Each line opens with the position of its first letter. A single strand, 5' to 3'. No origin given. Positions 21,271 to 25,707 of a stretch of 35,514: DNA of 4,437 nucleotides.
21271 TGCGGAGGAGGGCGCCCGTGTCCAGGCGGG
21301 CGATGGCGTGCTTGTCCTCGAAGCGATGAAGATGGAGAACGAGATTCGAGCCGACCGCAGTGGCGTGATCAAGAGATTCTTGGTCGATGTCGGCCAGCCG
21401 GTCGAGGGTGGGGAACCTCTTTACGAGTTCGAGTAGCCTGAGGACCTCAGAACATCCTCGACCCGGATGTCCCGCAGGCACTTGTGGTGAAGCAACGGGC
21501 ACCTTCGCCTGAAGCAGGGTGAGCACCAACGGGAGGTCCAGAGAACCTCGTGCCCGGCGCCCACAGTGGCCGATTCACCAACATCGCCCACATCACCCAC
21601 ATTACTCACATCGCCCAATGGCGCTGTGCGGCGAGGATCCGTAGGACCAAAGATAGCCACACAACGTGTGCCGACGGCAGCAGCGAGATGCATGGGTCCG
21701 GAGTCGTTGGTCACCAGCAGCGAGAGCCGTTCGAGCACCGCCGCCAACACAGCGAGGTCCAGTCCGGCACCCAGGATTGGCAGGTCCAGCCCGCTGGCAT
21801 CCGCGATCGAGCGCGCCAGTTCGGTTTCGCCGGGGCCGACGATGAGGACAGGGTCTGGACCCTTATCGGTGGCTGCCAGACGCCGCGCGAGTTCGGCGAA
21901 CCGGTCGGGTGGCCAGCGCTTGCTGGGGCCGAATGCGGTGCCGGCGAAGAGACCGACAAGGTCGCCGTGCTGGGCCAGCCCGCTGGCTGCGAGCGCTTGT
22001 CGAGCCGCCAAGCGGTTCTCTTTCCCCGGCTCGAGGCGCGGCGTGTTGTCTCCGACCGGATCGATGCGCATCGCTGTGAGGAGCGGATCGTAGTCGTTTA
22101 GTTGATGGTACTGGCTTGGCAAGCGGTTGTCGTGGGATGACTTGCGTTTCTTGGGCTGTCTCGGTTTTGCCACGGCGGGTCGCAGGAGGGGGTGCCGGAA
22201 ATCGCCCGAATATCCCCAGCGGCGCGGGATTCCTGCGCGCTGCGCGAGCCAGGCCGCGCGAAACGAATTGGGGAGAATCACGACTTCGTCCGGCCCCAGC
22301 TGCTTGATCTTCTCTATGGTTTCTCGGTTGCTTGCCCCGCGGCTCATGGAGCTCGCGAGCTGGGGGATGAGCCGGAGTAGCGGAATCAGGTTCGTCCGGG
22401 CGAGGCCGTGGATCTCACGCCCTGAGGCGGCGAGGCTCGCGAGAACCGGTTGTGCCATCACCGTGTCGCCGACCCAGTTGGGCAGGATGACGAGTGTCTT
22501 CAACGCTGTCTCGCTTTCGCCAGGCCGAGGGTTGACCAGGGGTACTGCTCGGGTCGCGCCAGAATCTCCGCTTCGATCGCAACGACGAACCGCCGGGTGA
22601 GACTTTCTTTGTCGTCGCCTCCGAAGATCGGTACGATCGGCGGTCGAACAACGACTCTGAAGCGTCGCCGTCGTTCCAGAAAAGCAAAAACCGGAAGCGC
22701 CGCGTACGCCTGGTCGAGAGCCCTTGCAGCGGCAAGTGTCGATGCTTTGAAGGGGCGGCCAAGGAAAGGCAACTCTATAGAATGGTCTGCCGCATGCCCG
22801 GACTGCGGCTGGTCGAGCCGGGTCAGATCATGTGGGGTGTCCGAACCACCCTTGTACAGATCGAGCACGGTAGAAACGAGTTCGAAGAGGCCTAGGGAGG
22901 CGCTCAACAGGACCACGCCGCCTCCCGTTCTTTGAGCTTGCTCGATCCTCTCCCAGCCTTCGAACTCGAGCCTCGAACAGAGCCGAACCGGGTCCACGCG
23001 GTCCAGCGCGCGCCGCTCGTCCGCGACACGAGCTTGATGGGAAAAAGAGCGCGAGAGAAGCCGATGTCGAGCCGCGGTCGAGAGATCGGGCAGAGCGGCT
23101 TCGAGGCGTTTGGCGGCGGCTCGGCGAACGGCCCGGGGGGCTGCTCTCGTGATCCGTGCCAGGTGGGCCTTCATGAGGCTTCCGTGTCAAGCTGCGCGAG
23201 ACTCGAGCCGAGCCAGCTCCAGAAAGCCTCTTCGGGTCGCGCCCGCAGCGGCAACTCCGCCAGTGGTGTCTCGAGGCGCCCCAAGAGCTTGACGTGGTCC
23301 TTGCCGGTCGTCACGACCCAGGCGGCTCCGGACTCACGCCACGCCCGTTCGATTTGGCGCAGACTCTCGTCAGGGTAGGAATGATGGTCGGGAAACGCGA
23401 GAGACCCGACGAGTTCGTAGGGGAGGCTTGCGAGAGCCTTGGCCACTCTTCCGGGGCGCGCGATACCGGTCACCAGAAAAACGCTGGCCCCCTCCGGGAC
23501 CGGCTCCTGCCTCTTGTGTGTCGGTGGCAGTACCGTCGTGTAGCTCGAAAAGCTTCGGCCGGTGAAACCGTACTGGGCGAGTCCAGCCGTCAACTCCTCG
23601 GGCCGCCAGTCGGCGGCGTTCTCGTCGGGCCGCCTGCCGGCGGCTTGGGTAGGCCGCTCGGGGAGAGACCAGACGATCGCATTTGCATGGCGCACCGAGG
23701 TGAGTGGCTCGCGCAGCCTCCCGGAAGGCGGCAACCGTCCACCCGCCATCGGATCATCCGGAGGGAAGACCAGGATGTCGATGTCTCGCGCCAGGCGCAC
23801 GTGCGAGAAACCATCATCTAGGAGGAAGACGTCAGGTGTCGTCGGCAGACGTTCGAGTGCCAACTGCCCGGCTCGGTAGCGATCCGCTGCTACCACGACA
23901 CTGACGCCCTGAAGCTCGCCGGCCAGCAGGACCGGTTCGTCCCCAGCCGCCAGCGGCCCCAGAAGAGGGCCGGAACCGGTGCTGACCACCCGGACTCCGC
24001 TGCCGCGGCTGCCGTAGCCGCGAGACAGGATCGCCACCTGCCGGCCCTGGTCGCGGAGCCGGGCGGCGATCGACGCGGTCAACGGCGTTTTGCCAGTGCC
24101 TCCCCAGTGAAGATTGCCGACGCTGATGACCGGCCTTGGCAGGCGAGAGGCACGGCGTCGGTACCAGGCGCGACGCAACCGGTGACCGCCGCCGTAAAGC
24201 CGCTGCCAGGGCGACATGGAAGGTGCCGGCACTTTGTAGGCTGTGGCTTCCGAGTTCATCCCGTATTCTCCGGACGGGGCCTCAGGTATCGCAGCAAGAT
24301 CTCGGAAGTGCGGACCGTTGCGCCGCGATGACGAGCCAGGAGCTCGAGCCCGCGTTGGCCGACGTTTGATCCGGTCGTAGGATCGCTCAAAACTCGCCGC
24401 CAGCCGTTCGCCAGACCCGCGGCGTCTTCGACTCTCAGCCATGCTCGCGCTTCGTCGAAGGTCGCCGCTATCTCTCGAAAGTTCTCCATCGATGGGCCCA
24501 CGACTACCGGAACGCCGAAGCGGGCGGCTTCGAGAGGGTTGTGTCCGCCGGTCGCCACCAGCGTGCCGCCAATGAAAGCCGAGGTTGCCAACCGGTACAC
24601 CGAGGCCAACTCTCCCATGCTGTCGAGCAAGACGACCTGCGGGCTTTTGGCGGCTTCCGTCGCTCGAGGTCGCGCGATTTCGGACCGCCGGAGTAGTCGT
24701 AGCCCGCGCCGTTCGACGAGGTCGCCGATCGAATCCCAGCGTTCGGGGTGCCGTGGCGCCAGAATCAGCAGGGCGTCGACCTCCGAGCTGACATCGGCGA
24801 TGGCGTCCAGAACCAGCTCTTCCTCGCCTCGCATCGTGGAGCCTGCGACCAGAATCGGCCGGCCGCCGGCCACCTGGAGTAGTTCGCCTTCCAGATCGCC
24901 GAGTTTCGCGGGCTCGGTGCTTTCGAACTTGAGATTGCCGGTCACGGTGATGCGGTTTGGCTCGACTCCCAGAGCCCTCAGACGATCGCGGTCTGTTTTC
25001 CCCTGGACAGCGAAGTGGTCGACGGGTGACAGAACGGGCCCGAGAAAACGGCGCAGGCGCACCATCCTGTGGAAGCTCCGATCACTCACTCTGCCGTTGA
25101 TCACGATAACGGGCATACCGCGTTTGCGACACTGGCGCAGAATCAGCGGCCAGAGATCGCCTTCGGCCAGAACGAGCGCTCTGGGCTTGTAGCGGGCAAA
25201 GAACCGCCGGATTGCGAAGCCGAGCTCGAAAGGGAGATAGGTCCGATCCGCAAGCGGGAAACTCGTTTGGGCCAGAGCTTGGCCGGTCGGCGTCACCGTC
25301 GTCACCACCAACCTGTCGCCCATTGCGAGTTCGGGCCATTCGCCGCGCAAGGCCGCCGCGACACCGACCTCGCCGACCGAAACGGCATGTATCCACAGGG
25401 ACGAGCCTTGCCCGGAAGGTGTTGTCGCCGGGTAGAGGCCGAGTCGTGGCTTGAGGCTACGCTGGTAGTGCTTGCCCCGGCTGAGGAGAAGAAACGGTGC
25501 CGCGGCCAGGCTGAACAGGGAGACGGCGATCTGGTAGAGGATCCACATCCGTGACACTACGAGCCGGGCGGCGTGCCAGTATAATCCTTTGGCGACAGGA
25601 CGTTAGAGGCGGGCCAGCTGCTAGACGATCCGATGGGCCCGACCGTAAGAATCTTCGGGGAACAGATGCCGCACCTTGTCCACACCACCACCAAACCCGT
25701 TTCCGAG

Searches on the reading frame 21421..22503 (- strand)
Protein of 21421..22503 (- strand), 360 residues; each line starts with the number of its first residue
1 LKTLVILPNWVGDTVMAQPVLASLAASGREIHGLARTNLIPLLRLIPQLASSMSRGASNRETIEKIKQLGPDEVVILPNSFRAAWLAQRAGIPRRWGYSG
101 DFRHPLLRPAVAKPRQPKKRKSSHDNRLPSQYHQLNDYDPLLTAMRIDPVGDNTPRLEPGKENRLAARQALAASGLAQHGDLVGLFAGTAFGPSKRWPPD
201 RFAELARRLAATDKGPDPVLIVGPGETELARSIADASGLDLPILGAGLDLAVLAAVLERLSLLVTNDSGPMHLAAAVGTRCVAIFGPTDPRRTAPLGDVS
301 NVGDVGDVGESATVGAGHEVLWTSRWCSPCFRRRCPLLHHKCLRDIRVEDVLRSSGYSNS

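Call 7: search_protein_families(library=pfam, proteins=[window:21421-22503:-], max_evalue=0.001)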
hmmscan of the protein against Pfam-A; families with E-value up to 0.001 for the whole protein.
window:21421-22503:- (360 aa): 1 family
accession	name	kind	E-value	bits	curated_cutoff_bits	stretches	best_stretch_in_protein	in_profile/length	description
PF01075.23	Glyco_transf_9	-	6e-33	114.6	22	1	65-302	7-226/247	Glycosyltransferase family 9 (heptosyltransferase)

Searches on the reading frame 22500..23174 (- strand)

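Call 7: search_protein_families(library=pfam, proteins=[window:22500-23174:-], max_evalue=0.001)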
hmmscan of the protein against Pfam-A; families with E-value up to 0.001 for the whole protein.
window:22500-23174:- (224 aa): 1 family
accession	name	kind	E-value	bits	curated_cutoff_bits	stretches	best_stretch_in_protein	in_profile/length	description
PF03279.18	Lip_A_acyltrans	-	8.6e-19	68.3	22.3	2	5-110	41-146/295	Bacterial lipid A biosynthesis acyltransferase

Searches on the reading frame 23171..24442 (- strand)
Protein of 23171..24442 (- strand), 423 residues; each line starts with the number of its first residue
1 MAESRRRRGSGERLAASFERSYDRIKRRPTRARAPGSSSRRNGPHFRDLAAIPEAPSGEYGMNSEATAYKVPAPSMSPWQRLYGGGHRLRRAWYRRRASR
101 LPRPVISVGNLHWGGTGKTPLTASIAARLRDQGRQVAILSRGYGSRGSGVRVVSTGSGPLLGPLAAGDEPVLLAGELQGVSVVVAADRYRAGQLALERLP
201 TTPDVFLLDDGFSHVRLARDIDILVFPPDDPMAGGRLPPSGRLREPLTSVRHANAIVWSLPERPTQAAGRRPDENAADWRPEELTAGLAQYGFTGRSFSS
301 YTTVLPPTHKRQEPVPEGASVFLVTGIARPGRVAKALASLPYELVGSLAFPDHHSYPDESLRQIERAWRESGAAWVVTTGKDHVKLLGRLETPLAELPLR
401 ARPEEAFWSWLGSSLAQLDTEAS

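Call 8: search_protein_families(library=pfam, proteins=[window:23171-24442:-], max_evalue=0.001)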
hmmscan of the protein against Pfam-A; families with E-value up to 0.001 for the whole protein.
window:23171-24442:- (423 aa): 1 family
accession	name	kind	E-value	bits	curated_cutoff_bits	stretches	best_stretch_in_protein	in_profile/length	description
PF02606.20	LpxK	-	2.5e-74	250.8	27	1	76-414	5-326/328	Tetraacyldisaccharide-1-P 4'-kinase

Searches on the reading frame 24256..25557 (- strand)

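Call 8: search_protein_families(library=pfam, proteins=[window:24256-25557:-], max_evalue=0.001)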
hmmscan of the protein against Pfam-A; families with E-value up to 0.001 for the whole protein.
window:24256-25557:- (433 aa): 3 families
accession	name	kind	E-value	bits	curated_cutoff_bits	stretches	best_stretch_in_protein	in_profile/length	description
PF04413.22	Glycos_transf_N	-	5.5e-53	179.6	23.9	1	34-212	2-178/179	3-Deoxy-D-manno-octulosonic-acid transferase (kdotransferase)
PF00534.26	Glycos_transf_1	-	1.2e-05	25.3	26.4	1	308-402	75-168/172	Glycosyl transferases group 1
PF13579.12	Glyco_trans_4_4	-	0.00097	19.9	29.7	0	99-208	52-157/158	Glycosyl transferase 4-like domain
